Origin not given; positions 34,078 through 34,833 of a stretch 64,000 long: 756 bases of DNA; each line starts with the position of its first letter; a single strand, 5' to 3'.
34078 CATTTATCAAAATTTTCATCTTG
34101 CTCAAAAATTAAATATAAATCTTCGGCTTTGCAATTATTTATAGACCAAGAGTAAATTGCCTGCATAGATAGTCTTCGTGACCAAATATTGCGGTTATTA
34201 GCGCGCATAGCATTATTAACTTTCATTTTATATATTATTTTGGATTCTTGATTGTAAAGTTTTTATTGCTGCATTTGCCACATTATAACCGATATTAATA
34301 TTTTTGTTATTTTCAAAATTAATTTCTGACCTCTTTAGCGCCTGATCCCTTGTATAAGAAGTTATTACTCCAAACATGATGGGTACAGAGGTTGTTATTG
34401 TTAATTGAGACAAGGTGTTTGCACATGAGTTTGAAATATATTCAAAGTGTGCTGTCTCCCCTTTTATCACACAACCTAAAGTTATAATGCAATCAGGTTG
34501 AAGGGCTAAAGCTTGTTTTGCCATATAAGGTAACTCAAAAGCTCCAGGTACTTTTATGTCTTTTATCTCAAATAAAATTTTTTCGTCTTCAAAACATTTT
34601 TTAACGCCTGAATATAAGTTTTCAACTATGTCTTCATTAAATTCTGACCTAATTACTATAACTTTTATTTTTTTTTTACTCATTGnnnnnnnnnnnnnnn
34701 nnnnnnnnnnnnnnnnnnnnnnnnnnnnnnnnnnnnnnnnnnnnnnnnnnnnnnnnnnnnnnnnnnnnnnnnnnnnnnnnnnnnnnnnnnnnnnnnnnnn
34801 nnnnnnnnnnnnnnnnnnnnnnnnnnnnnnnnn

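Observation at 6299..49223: Four interrupted core genes within 64 kb imply systematic indel errors in the assembly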

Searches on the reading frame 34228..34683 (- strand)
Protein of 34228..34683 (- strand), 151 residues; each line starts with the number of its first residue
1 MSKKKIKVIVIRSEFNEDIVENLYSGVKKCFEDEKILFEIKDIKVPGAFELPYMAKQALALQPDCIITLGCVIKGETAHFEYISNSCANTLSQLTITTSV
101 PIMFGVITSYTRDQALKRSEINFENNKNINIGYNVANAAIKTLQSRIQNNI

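Call 30: find_encoding_contigs(protein=window:34228-34683:-, flank=10000, max_places=10)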
Protein window:34228-34683:- (151 aa): 23 contigs read that carry it; 10 places shown.
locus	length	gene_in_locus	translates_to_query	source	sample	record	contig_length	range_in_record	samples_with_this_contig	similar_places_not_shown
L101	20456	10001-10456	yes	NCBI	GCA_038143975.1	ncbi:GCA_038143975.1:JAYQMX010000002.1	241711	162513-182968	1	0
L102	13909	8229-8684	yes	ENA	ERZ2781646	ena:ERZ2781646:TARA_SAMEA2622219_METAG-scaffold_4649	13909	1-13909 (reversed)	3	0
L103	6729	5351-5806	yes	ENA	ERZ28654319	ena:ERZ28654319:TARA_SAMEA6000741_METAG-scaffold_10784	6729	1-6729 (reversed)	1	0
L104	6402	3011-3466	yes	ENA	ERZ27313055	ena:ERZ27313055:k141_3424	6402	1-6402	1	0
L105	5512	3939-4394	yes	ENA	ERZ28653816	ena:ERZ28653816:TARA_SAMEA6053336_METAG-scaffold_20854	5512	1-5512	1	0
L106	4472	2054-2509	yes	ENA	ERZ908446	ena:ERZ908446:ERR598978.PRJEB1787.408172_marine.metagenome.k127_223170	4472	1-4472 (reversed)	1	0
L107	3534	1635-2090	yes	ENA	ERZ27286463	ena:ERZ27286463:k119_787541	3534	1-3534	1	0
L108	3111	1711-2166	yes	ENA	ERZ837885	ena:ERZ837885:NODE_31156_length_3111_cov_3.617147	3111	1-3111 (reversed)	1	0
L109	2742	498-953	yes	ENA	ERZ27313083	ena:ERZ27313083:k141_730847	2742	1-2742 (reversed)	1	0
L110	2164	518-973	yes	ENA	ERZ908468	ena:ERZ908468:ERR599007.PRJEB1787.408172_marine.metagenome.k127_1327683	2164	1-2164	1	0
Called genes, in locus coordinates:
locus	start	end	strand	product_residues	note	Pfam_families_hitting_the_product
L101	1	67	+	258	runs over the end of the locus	PF02687:FtsX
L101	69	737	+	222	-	PF00005:ABC_tran, PF13304:AAA_21 (faint)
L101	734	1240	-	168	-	PF09835:DUF2062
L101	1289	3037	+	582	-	PF00664:ABC_membrane, PF00005:ABC_tran, PF02463:SMC_N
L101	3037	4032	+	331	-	PF02606:LpxK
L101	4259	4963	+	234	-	PF02348:CTP_transf_3, PF12804:NTP_transf_3 (weak)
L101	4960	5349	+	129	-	PF06180:CbiK (weak), PF01903:CbiX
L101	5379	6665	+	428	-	PF00464:SHMT, PF00155:Aminotran_1_2, PF01212:Beta_elim_lyase (weak)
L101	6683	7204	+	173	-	PF22811:Zn_ribbon_NrdR, PF03477:ATP-cone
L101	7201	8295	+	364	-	PF00383:dCMP_cyt_deam_1, PF14437:MafB19-deam, PF01872:RibD_C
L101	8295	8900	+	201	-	PF00677:Lum_binding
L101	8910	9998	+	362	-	PF00926:DHBP_synthase, PF00925:GTP_cyclohydro2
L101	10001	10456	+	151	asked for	PF00885:DMRL_synthase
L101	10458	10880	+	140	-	PF01029:NusB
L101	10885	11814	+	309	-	PF00586:AIRS, PF02769:AIRS_C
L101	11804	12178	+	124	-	PF04608:PgpA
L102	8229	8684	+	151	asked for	PF00885:DMRL_synthase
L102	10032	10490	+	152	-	PF04608:PgpA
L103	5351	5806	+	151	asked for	PF00885:DMRL_synthase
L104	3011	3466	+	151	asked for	PF00885:DMRL_synthase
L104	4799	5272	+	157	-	PF04608:PgpA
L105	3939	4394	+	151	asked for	PF00885:DMRL_synthase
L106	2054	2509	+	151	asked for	PF00885:DMRL_synthase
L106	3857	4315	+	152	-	PF04608:PgpA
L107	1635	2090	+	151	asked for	PF00885:DMRL_synthase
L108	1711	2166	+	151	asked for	PF00885:DMRL_synthase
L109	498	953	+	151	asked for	PF00885:DMRL_synthase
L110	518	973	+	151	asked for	PF00885:DMRL_synthase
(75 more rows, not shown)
